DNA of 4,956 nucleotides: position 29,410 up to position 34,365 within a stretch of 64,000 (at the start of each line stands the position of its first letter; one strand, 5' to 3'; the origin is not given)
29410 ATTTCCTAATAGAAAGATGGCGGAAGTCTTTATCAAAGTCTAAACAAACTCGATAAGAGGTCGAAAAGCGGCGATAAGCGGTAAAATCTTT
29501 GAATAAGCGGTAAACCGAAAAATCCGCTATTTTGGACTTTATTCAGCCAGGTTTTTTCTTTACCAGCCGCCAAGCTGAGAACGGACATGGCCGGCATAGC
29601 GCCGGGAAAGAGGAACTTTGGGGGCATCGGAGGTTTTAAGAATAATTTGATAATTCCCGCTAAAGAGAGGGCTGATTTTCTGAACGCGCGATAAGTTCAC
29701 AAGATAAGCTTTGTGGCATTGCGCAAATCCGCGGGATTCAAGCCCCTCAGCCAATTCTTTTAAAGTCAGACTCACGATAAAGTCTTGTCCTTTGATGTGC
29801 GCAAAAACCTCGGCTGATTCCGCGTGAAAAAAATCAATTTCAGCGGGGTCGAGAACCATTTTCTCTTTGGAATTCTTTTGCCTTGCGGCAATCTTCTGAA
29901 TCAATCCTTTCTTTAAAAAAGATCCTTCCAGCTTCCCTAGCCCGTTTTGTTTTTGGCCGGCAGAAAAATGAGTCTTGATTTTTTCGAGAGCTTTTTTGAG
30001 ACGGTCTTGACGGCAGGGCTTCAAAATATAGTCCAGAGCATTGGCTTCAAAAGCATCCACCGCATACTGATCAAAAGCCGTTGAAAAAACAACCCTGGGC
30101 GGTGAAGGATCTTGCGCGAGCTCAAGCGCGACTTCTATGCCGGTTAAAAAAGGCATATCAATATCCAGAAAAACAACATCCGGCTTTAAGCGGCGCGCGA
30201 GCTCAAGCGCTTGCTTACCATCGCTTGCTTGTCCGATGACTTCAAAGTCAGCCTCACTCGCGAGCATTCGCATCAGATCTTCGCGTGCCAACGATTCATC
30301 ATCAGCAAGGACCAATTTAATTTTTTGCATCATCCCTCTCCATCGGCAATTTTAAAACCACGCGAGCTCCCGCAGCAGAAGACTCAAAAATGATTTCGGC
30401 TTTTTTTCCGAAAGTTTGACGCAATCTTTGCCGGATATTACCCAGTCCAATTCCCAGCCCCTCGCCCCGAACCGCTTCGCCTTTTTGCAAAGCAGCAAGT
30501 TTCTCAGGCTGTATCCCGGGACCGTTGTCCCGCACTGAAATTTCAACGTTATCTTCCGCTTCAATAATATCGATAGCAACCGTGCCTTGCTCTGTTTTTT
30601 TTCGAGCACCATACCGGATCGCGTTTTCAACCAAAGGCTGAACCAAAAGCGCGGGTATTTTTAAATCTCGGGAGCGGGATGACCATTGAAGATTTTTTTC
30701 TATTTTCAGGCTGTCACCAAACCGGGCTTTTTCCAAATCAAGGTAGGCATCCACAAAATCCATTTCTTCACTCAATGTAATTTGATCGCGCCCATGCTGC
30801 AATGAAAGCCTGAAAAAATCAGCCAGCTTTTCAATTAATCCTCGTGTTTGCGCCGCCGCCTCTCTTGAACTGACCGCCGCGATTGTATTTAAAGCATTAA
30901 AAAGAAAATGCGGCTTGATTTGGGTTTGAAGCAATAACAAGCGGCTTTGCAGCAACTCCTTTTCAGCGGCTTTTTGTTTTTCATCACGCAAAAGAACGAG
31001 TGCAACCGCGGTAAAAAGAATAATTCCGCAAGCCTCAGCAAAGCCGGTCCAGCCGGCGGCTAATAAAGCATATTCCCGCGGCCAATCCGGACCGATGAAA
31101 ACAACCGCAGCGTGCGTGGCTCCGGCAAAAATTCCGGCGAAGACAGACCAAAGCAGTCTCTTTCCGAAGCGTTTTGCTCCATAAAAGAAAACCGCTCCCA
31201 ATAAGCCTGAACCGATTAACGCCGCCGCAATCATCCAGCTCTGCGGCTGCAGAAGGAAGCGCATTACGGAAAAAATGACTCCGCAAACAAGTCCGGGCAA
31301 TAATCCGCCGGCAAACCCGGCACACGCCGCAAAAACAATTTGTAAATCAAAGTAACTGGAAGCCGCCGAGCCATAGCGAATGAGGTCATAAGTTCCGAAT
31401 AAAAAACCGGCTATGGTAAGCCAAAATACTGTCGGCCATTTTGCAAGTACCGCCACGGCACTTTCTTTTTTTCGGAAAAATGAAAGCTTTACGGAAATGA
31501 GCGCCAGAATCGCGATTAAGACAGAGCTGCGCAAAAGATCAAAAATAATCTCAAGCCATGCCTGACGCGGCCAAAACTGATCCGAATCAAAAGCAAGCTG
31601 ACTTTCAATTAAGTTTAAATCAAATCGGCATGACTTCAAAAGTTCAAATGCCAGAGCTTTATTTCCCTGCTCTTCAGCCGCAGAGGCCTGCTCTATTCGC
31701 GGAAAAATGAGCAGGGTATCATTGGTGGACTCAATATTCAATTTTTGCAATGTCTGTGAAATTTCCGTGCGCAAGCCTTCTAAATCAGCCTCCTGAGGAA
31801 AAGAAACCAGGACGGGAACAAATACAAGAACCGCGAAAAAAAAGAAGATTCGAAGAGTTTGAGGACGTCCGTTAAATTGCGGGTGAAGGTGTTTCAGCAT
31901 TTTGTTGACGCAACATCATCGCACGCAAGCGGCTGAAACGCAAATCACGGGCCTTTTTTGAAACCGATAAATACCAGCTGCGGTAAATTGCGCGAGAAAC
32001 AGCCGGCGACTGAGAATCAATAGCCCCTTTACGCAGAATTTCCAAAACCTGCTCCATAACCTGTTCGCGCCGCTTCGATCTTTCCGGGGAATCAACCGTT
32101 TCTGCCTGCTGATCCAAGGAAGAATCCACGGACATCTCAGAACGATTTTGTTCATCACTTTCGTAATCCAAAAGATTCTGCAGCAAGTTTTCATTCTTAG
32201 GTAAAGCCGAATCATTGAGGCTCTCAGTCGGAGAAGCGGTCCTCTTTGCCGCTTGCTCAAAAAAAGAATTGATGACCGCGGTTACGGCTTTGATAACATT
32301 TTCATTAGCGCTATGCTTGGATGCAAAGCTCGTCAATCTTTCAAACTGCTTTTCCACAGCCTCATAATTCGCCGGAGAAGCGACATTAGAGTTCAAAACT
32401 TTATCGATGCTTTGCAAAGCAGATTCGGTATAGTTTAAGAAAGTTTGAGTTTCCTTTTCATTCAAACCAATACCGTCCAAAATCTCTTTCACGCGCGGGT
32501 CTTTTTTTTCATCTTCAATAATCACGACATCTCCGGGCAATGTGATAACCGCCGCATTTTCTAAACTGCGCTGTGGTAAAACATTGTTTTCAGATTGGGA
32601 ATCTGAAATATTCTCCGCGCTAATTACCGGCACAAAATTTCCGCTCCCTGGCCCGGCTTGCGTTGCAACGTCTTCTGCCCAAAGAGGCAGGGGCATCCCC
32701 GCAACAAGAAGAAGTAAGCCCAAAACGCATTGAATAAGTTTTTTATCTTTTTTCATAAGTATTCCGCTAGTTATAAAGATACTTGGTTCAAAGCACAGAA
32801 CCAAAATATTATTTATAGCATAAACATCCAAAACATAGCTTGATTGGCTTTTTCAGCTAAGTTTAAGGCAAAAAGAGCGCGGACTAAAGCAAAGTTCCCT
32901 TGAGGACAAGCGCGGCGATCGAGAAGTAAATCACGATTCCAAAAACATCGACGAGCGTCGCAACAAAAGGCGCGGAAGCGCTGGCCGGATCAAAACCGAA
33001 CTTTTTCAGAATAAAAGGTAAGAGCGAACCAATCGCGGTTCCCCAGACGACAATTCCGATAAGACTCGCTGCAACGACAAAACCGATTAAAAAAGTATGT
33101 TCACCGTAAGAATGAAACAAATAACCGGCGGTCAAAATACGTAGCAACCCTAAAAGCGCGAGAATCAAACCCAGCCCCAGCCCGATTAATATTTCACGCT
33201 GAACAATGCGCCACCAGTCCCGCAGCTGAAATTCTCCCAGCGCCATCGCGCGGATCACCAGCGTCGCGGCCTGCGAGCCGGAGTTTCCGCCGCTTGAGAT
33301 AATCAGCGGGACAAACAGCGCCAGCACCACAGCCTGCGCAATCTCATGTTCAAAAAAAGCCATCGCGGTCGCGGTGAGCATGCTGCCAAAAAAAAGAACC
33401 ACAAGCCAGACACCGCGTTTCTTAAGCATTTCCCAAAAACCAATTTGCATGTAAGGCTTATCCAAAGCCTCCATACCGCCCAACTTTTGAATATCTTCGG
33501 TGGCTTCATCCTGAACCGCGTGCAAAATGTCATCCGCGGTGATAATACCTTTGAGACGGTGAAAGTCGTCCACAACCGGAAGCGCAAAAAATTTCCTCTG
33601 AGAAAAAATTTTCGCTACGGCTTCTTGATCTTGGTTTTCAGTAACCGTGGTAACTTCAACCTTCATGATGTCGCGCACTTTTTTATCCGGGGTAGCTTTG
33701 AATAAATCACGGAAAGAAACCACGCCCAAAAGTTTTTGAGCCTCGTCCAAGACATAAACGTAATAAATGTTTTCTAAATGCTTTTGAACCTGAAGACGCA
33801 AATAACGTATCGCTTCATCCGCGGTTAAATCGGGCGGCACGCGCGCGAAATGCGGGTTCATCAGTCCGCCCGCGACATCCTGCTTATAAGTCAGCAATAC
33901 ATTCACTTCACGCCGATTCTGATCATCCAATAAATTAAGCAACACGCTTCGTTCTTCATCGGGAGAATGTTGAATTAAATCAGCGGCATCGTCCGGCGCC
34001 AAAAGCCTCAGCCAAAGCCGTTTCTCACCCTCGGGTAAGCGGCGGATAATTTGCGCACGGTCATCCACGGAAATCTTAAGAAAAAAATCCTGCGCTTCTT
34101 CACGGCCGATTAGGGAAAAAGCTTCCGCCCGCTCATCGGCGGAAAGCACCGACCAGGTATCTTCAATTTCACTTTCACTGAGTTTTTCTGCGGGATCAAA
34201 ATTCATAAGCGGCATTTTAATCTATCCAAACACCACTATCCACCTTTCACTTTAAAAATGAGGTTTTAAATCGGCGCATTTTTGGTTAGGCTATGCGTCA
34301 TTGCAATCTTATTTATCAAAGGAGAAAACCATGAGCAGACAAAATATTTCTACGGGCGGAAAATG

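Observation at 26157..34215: LytS/LytTR two-component module wired to a 1077-aa secreted YD-repeat protein through phased direct repeats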

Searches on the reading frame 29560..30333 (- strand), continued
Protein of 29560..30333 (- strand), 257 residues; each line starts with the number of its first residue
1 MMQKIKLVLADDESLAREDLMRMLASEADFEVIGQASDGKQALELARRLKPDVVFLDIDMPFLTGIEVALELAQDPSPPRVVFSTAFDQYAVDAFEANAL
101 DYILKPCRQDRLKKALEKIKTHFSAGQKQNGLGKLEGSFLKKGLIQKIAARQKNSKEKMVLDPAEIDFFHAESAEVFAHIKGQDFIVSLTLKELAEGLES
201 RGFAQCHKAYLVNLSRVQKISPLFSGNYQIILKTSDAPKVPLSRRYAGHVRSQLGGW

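Call 88: find_encoding_contigs(protein=P0050, flank=8000, max_places=2)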
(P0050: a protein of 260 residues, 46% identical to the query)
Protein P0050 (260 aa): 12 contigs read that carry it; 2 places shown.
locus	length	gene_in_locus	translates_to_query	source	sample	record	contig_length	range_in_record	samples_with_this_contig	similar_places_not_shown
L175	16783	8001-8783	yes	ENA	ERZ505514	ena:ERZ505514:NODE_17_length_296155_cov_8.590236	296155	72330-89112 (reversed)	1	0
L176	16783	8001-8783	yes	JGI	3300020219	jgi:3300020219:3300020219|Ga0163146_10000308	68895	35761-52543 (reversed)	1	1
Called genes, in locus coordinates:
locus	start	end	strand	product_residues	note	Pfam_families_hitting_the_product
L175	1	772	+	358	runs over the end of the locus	PF01368:DHH, PF02272:DHHA1 (weak)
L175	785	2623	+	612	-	PF02446:Glyco_hydro_77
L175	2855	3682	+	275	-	PF00990:GGDEF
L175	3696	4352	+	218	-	PF13462:Thioredoxin_4, PF01323:DSBA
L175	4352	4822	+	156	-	PF07291:MauE, PF07681:DoxX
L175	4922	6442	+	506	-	-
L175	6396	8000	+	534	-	PF07694:5TM-5TMR_LYT, PF06580:His_kinase, PF02518:HATPase_c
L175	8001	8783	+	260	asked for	PF00072:Response_reg, PF04397:LytTR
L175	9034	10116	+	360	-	PF00480:ROK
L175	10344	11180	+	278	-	PF01435:Peptidase_M48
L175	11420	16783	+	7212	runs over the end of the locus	-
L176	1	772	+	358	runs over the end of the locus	PF01368:DHH, PF02272:DHHA1 (weak)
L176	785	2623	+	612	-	PF02446:Glyco_hydro_77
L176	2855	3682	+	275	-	PF00990:GGDEF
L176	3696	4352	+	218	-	PF13462:Thioredoxin_4, PF01323:DSBA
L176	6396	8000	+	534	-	PF07694:5TM-5TMR_LYT, PF06580:His_kinase, PF02518:HATPase_c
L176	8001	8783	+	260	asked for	PF00072:Response_reg, PF04397:LytTR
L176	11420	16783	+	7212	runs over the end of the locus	-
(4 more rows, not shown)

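Call 102: search_protein_families(library=pfam, proteins=[L173:8898-16184:+], max_evalue=0.001)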
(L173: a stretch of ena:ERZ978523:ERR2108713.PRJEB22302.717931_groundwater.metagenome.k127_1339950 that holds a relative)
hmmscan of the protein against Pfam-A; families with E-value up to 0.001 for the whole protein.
L173:8898-16184:+ (2428 aa): 0 families

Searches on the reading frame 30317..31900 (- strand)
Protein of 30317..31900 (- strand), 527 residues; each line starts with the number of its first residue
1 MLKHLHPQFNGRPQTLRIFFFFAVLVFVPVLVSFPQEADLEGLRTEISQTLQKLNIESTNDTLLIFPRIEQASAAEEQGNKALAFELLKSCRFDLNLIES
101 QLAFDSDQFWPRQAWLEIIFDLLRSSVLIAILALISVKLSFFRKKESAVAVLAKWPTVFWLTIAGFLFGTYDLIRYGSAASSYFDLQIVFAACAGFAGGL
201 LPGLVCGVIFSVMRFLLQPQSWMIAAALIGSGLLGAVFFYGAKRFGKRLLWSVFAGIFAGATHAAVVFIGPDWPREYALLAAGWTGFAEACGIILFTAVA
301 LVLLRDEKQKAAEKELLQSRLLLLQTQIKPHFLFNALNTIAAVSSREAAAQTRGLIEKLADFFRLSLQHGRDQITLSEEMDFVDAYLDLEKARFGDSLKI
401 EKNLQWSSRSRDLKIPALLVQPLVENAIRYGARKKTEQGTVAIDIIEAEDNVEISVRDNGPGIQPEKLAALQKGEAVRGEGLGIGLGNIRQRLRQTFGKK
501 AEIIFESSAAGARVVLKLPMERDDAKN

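Call 3: search_protein_families(library=pfam, proteins=[window:30317-31900:-], max_evalue=0.01)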
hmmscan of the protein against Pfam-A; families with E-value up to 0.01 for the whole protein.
window:30317-31900:- (527 aa): 4 families
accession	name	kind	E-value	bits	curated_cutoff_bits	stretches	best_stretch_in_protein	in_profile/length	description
PF06580.19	His_kinase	-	3.9e-25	88.4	25.2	1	320-398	2-81/81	Histidine kinase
PF02518.31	HATPase_c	-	1.4e-15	58.1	26.4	1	418-521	8-110/111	Histidine kinase-, DNA gyrase B-, and HSP90-like ATPase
PF07694.17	5TM-5TMR_LYT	-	3.5e-06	27.2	24.6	1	167-268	30-131/169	5TMR of 5TMR-LYT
PF13581.12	HATPase_c_2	-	4.4e-06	27.2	27.4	1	423-486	39-104/127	Histidine kinase-like ATPase domain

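Call 47: search_protein_families(library=ncbifam, proteins=[window:30317-31900:-], max_evalue=0.01)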
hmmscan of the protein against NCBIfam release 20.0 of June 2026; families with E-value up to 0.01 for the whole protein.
window:30317-31900:- (527 aa): 41 families (the best 25 are shown)
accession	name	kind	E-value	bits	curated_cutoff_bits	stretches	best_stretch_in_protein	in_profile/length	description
NF008298.1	PRK11086.1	subfamily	1.9e-09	36.5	520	1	422-522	430-527/529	DcuS/MalK family sensor histidine kinase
NF008025.0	PRK10755.1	equivalog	2e-09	36.6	314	1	416-522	254-358/362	two-component system sensor histidine kinase PmrB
NF007004.0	PRK09467.1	equivalog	2.5e-08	33.2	415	1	378-521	295-437/440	two-component system sensor histidine kinase EnvZ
NF040750.1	tetrathio_HK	equivalog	5.9e-08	31.6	750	1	317-504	360-539/555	tetrathionate respiration histidine kinase TtrS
TIGR02966.1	phoR_proteo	equivalog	1.1e-07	31.2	334.2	1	398-471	215-281/333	phosphate regulon sensor histidine kinase PhoR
NF007898.0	PRK10604.1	equivalog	1.1e-06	28.2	478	1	351-523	254-426/433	two-component system sensor histidine kinase RstB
NF007688.0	PRK10364.1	equivalog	2e-06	26.9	479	1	436-522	368-453/460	two-component system sensor histidine kinase ZraS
NF047874.1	MASE3_PAS_HK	subfamily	2e-06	26.9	560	1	423-470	527-570/655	MASE3 domain-containing sensor histidine kinase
NF041832.1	near_NosP_CTERM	subfamily_domain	2.9e-06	26.6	400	1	412-522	117-227/370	NahK/ErcS family hybrid sensor histidine kinase/response regulator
NF011874.0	PRK15347.1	equivalog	9.9e-06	23.8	852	1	432-522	525-616/921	two component system sensor kinase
NF007664.1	PRK10337.1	equivalog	1.1e-05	24.3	475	1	384-484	316-412/442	quorum sensing histidine kinase QseC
NF006800.0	PRK09303.1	equivalog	1.2e-05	24.4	342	1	423-519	280-376/383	histidine kinase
TIGR02916.1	PEP_his_kin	equivalog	1.2e-05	24.1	300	1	419-519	583-679/679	XrtA/PEP-CTERM system histidine kinase PrsK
NF046044.1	PnpS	equivalog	2e-05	23.8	400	1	419-468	289-334/390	two-component system histidine kinase PnpS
TIGR02956.1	TMAO_torS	equivalog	2.7e-05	22.5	676.5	1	421-524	585-686/967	TMAO reductase system sensor histidine kinase/response regulator TorS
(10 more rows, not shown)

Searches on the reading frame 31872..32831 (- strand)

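Call 3: search_protein_families(library=pfam, proteins=[window:31872-32831:-], max_evalue=0.01)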
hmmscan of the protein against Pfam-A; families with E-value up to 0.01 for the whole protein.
window:31872-32831:- (319 aa): 1 family
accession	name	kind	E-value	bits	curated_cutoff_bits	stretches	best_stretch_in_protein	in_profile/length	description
PF21672.2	COMM_HN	-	0.0074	17.2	23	1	149-202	37-80/103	COMMD2-7/10, HN domain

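Call 47: search_protein_families(library=ncbifam, proteins=[window:31872-32831:-], max_evalue=0.01)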
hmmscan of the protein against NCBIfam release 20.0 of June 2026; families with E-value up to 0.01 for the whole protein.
window:31872-32831:- (319 aa): 1 family
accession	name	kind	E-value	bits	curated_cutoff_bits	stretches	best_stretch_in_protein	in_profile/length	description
NF009301.0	PRK12658.1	equivalog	0.0053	16.5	156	0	17-97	10-84/125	Na+/H+ antiporter subunit C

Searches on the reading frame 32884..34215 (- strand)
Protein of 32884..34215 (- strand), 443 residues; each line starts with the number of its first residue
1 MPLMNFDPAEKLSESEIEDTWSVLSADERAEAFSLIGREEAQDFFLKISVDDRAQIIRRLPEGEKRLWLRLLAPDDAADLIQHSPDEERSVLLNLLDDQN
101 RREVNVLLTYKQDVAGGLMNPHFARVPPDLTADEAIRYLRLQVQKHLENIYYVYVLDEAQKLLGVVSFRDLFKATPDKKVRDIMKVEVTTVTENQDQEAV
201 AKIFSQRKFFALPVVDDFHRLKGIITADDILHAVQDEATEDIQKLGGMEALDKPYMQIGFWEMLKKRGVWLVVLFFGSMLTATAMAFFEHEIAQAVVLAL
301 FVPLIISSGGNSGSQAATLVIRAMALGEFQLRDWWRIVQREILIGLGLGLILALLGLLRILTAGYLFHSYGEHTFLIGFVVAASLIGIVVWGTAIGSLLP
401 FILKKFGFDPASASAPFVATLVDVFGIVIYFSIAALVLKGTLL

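Call 3: search_protein_families(library=pfam, proteins=[window:32884-34215:-], max_evalue=0.01)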
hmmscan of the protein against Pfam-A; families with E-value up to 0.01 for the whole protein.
window:32884-34215:- (443 aa): 4 families
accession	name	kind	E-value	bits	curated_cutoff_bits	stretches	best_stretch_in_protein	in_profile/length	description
PF01769.21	MgtE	-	3.1e-36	124.8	27.6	1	302-433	1-125/125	Divalent cation transporter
PF00571.33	CBS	-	4.4e-23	81.8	24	2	180-235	1-56/57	CBS domain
PF03448.22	MgtE_N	-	1.5e-18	67.6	25.9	1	14-113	3-102/102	MgtE intracellular N domain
PF24769.1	At2g29880_C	-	0.0098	16.7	26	0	25-58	12-45/47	At2g29880 C-terminal domain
